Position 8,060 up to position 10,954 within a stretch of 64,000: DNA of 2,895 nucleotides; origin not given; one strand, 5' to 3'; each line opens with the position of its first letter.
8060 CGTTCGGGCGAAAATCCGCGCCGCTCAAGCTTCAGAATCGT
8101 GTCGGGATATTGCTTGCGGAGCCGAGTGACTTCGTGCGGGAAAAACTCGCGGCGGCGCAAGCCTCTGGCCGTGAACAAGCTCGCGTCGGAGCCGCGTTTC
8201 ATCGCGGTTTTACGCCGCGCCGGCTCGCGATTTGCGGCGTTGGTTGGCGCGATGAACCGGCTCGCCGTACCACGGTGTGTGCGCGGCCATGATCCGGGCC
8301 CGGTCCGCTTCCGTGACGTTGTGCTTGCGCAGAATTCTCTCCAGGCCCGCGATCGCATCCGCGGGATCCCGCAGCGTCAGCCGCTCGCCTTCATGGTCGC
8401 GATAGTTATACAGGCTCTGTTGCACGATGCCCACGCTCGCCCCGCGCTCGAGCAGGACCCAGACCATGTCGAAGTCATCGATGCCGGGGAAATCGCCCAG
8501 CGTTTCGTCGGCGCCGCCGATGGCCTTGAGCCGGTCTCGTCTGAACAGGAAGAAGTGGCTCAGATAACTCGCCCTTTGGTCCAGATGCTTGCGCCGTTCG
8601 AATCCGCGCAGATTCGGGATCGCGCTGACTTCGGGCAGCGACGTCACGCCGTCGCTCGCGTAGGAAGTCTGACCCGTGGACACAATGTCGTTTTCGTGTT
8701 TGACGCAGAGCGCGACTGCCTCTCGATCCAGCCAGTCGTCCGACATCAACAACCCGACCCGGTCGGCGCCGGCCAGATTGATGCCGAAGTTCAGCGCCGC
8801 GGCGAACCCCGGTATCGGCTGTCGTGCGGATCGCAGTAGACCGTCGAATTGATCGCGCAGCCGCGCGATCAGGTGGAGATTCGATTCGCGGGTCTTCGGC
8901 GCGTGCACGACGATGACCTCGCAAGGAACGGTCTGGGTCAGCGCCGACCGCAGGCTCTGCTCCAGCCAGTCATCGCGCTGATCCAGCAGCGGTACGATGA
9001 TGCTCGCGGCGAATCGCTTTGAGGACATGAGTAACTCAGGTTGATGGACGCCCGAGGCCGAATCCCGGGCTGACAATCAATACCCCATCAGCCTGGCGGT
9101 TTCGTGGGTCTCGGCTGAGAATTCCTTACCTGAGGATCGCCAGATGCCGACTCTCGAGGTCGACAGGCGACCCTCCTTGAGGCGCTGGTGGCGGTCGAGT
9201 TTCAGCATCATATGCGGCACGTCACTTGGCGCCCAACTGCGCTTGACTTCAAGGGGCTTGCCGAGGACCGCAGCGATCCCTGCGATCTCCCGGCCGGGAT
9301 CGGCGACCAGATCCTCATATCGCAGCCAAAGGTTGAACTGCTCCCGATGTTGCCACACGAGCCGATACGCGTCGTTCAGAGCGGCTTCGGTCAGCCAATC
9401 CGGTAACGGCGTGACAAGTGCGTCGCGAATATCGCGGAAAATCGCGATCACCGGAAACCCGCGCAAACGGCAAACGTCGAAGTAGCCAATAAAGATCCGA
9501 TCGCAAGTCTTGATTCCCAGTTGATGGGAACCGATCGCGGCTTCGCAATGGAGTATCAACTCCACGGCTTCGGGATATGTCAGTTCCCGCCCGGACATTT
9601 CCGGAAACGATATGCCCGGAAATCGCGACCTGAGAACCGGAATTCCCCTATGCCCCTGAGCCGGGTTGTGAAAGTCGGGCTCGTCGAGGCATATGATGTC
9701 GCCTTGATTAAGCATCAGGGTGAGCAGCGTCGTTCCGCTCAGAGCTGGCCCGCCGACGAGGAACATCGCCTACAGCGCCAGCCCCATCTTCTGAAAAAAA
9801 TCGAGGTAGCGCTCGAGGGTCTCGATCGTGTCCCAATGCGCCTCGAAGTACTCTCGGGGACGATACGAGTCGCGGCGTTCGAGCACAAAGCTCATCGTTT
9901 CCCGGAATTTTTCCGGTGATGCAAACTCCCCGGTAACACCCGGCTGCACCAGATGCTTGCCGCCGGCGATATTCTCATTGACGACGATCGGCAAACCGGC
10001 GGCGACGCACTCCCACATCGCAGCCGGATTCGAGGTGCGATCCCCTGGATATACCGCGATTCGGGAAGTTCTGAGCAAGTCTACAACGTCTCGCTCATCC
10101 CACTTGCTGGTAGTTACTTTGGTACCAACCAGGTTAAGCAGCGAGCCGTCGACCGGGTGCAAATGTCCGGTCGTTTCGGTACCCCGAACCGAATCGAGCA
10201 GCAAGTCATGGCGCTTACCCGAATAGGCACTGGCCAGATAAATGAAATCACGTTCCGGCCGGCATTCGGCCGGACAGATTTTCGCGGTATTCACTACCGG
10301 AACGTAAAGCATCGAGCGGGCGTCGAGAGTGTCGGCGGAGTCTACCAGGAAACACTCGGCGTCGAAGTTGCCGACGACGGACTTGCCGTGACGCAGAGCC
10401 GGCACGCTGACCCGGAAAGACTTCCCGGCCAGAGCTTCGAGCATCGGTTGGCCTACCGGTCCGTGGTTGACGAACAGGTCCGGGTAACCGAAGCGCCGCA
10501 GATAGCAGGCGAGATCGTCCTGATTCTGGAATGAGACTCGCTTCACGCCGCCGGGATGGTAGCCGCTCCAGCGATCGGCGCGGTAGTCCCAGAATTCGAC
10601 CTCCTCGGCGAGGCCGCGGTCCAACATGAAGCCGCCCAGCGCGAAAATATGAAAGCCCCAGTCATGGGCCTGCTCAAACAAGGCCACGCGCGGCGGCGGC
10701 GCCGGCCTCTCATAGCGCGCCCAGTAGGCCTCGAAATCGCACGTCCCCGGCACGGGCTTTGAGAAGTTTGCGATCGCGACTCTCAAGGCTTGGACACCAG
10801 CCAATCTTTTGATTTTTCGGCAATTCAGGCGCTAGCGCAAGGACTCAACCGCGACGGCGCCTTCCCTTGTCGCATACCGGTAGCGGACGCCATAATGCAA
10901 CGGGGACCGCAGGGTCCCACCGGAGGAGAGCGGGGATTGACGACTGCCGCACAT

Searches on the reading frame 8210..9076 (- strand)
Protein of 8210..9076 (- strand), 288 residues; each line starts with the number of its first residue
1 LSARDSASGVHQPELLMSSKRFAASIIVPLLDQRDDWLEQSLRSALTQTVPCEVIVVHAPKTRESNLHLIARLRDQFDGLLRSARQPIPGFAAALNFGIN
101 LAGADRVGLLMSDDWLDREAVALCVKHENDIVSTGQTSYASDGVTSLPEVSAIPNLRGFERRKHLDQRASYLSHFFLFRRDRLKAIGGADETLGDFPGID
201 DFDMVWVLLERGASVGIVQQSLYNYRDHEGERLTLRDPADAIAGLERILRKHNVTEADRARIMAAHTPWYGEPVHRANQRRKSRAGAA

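Call 9: search_protein_families(library=pfam, proteins=[window:8210-9076:-], max_evalue=0.01)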
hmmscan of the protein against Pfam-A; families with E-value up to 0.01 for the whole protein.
window:8210-9076:- (288 aa): 2 families
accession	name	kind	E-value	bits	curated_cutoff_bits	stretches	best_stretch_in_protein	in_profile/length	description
PF00535.33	Glycos_transf_2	-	7.9e-09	36.1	23.3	1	25-184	1-165/168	Glycosyl transferase family 2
PF10111.15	Glyco_tranf_2_2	-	0.00012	22.1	27.3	0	173-228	165-218/276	Glycosyltransferase like family 2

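Call 10: search_protein_families(library=ncbifam, proteins=[window:8210-9076:-], max_evalue=0.01)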
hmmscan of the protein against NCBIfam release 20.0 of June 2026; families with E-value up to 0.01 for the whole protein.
window:8210-9076:- (288 aa): 3 families
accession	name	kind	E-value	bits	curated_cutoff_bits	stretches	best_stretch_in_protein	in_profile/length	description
NF007482.0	PRK10073.1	equivalog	0.00048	19.2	423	1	18-119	2-101/334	glycosyltransferase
NF041875.1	EPS_EpsD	equivalog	0.0017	17.8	370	1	25-194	2-178/325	exopolysaccharide biosynthesis glycosyltransferase EpsD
TIGR03937.1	PgaC_IcaA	equivalog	0.007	15.4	422.3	0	23-128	46-150/407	poly-beta-1,6-N-acetyl-D-glucosamine synthase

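Call 73: search_solved_structures(query=window:8210-9076:-, max_evalue=1)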
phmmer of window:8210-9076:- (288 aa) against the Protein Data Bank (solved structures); distinct sequences matched with E-value up to 1: 4.
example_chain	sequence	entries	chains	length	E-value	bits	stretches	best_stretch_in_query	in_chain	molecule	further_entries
2z87_A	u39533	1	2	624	0.041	16.2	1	25-133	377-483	Chondroitin synthase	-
2z86_A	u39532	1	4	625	0.041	16.2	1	25-133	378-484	Chondroitin synthase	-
5hea_A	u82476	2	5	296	0.097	15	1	24-118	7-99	Putative glycosyltransferase (GalT1)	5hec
3bcv_A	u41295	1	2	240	0.17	14.2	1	24-135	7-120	Putative glycosyltransferase protein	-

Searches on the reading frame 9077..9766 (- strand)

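Call 9: search_protein_families(library=pfam, proteins=[window:9077-9766:-], max_evalue=0.01)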
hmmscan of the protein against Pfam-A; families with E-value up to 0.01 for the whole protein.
window:9077-9766:- (229 aa): 2 families
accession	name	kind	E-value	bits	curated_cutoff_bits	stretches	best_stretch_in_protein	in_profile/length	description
PF13469.12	Sulfotransfer_3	-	2.7e-05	25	27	0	132-172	170-214/216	Sulfotransferase family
PF00685.33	Sulfotransfer_1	-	8.6e-05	22.5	22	1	134-181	144-185/255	Sulfotransferase domain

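Call 10: search_protein_families(library=ncbifam, proteins=[window:9077-9766:-], max_evalue=0.01)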
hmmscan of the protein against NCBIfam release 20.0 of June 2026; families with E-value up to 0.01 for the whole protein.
window:9077-9766:- (229 aa): 0 families

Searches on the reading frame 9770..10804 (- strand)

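Call 9: search_protein_families(library=pfam, proteins=[window:9770-10804:-], max_evalue=0.01)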
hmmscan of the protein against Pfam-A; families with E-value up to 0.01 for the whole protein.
window:9770-10804:- (344 aa): 2 families
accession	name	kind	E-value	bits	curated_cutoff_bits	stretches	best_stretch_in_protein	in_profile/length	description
PF00534.26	Glycos_transf_1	-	3e-05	24.1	26.4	1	230-311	77-159/172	Glycosyl transferases group 1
PF13692.12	Glyco_trans_1_4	-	6.7e-05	23.6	27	1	233-305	64-137/142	Glycosyl transferases group 1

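Call 10: search_protein_families(library=ncbifam, proteins=[window:9770-10804:-], max_evalue=0.01)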
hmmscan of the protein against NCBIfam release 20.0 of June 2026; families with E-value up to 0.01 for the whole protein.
window:9770-10804:- (344 aa): 1 family
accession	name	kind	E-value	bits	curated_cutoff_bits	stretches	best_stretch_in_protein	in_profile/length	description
TIGR03088.1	stp2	hypoth_equivalog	0.00042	19.5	409.05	1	237-309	263-333/374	TIGR03088 family PEP-CTERM/XrtA system glycosyltransferase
